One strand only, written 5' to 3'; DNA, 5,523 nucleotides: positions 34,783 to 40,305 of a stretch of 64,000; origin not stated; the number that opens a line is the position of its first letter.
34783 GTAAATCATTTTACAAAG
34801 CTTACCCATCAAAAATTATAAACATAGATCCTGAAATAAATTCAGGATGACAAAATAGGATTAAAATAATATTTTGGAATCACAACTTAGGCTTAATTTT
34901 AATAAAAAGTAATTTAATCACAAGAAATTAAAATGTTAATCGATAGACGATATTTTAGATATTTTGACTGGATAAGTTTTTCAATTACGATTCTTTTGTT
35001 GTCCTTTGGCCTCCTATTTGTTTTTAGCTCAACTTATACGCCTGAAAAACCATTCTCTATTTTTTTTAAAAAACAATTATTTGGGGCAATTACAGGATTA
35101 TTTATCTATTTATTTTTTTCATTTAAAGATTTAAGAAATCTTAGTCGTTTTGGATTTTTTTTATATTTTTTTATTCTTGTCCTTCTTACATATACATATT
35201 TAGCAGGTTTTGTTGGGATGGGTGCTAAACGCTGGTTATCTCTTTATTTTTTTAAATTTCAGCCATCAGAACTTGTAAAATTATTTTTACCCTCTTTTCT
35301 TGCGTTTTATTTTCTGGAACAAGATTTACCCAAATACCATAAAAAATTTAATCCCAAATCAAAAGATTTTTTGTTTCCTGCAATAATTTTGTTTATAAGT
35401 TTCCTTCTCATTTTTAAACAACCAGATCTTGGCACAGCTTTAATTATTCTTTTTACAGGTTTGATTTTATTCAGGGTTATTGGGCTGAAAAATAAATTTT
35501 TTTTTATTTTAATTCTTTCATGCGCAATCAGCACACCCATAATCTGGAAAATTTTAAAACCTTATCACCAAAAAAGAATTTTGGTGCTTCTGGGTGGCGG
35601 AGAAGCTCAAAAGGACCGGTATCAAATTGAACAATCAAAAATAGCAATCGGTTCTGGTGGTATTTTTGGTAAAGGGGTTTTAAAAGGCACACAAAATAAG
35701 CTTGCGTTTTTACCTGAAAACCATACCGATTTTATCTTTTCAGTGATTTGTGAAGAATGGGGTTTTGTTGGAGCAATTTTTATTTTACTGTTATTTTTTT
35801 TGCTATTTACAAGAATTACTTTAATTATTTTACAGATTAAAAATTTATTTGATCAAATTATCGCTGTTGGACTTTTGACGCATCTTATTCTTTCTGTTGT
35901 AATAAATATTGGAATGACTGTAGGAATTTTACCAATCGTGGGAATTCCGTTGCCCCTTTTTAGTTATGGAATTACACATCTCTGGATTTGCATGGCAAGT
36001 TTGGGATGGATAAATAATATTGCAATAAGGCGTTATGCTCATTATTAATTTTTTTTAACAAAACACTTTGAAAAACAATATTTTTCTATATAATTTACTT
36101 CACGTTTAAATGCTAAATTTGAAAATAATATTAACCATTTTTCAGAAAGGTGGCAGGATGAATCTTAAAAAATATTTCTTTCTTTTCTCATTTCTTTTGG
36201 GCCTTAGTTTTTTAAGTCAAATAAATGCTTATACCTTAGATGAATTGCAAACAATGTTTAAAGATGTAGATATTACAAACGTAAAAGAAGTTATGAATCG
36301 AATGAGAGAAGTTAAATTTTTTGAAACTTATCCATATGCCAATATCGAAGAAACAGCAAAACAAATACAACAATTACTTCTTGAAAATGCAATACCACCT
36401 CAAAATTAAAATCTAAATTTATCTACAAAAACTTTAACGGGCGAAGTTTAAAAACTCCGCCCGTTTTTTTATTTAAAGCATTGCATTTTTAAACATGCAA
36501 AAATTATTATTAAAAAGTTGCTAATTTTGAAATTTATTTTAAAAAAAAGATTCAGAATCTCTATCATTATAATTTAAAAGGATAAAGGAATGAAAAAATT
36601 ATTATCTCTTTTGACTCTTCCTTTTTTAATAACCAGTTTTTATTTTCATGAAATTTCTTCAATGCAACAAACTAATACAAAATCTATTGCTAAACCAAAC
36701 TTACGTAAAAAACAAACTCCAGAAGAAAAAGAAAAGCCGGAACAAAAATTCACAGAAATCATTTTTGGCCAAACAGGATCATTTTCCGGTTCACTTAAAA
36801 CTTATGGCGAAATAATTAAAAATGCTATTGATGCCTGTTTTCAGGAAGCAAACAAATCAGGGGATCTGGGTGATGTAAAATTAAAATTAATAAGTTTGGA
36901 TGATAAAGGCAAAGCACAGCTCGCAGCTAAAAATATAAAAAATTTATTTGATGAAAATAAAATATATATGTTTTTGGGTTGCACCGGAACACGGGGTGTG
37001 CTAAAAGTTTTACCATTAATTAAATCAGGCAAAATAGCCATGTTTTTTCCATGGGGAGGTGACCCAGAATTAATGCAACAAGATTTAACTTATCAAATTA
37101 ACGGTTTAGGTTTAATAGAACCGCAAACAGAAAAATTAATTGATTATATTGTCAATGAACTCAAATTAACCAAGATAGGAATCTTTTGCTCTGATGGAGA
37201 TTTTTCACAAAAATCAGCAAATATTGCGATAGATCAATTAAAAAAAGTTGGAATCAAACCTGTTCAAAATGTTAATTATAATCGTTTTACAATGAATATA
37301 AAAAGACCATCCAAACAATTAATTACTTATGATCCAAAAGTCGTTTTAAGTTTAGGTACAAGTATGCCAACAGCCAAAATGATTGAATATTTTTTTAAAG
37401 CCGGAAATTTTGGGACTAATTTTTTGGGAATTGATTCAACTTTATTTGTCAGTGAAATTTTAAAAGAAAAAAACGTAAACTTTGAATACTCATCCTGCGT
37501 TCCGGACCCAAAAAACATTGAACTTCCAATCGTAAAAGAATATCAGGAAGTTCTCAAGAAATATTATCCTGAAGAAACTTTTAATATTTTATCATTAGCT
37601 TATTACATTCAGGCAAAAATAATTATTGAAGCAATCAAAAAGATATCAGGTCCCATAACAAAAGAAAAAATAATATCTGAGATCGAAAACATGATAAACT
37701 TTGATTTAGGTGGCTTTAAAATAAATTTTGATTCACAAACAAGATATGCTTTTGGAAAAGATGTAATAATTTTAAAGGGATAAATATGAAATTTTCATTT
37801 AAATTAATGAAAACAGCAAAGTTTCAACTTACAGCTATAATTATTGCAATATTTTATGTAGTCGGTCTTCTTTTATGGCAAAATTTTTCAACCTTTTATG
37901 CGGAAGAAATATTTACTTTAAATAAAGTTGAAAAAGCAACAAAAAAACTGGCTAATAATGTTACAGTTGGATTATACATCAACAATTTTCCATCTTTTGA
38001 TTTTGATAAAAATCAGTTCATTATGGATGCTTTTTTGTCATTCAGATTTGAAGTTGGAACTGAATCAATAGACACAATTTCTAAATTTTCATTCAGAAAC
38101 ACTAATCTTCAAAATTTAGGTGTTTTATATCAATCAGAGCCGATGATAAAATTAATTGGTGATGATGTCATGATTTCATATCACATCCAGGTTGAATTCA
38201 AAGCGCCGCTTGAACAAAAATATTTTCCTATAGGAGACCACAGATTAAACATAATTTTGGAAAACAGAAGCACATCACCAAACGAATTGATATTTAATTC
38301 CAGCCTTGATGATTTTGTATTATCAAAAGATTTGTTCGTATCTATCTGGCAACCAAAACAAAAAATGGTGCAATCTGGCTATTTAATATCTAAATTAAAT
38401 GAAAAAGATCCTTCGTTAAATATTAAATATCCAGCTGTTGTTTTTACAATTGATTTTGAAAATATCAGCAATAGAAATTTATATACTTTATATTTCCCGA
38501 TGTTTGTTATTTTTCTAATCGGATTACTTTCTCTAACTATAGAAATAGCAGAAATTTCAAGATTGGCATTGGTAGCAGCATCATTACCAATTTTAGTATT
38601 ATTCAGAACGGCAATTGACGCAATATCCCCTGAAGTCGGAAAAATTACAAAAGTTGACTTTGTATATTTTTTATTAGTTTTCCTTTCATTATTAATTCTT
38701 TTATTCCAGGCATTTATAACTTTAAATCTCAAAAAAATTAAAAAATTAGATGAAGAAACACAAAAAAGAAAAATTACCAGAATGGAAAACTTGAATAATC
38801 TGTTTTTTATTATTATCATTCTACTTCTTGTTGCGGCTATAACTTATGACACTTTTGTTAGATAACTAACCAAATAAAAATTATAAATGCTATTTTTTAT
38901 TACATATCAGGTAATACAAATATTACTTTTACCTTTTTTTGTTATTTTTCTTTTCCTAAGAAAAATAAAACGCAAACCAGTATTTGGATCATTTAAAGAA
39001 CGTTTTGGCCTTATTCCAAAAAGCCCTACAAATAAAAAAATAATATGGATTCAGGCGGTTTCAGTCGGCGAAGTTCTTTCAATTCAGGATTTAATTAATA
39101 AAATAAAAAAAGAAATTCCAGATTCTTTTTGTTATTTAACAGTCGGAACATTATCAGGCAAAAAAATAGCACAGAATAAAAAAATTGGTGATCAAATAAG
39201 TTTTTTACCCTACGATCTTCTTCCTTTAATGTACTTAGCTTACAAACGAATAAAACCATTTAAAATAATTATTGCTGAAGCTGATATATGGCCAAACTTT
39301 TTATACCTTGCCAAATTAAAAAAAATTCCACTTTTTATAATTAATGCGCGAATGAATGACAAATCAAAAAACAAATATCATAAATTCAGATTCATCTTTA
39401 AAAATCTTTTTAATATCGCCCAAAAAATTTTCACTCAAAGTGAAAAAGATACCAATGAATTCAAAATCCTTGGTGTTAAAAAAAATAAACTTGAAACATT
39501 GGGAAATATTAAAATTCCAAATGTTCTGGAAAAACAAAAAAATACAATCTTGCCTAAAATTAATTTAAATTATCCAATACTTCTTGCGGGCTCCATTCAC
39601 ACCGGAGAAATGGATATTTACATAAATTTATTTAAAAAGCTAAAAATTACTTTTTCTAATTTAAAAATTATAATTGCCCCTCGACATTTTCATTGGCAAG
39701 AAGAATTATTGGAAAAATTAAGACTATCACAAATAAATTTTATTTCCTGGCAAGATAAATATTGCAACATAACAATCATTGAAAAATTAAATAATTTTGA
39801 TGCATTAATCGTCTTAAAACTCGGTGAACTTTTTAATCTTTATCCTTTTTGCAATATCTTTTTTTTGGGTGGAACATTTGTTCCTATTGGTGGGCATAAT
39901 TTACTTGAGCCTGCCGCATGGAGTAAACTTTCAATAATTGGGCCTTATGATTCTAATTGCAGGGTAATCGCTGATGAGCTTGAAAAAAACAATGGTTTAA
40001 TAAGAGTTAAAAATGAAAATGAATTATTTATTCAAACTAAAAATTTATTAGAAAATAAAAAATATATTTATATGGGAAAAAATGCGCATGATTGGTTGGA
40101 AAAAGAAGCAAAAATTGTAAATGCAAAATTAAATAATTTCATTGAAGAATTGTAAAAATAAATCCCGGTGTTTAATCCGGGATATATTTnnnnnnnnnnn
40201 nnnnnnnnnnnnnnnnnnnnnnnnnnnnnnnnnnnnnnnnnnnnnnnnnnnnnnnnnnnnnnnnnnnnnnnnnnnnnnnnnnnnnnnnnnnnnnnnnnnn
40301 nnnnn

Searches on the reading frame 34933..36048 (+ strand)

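Call 83: search_protein_families(library=pfam, proteins=[window:34933-36048:+], max_evalue=0.0001)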
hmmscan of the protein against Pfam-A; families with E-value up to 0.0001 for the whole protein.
window:34933-36048:+ (371 aa): 1 family
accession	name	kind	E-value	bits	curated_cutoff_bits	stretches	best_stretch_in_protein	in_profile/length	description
PF01098.24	FTSW_RODA_SPOVE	-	1.7e-84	284.3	26.4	1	16-366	5-353/356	Cell cycle protein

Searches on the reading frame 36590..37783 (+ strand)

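Call 83: search_protein_families(library=pfam, proteins=[window:36590-37783:+], max_evalue=0.0001)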
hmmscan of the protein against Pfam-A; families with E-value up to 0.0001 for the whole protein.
window:36590-37783:+ (397 aa): 2 families
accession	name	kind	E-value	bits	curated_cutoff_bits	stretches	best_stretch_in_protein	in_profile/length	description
PF13458.12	Peripla_BP_6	-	1.1e-29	104.6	31.7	1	59-384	4-326/343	Periplasmic binding protein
PF13433.12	Peripla_BP_5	-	3.2e-10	40.1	27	1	64-233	8-172/363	Periplasmic binding protein domain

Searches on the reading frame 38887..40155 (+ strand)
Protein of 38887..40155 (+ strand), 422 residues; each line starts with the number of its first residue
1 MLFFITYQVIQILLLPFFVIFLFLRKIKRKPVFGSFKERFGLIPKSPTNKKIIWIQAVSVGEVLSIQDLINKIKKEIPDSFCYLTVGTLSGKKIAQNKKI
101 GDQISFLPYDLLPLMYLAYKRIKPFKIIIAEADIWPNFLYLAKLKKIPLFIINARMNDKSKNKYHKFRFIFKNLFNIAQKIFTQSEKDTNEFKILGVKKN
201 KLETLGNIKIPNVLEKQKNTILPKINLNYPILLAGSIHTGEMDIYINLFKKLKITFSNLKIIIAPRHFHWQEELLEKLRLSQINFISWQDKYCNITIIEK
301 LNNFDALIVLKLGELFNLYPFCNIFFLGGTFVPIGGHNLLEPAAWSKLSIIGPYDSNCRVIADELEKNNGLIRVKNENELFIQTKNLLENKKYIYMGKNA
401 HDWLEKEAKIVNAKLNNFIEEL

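Call 84: search_protein_families(library=pfam, proteins=[window:38887-40155:+], max_evalue=0.0001)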
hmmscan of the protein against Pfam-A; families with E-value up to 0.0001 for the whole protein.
window:38887-40155:+ (422 aa): 1 family
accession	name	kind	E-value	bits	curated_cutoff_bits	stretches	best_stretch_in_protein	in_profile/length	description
PF04413.22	Glycos_transf_N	-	6.4e-47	159.8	23.9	1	35-210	2-177/179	3-Deoxy-D-manno-octulosonic-acid transferase (kdotransferase)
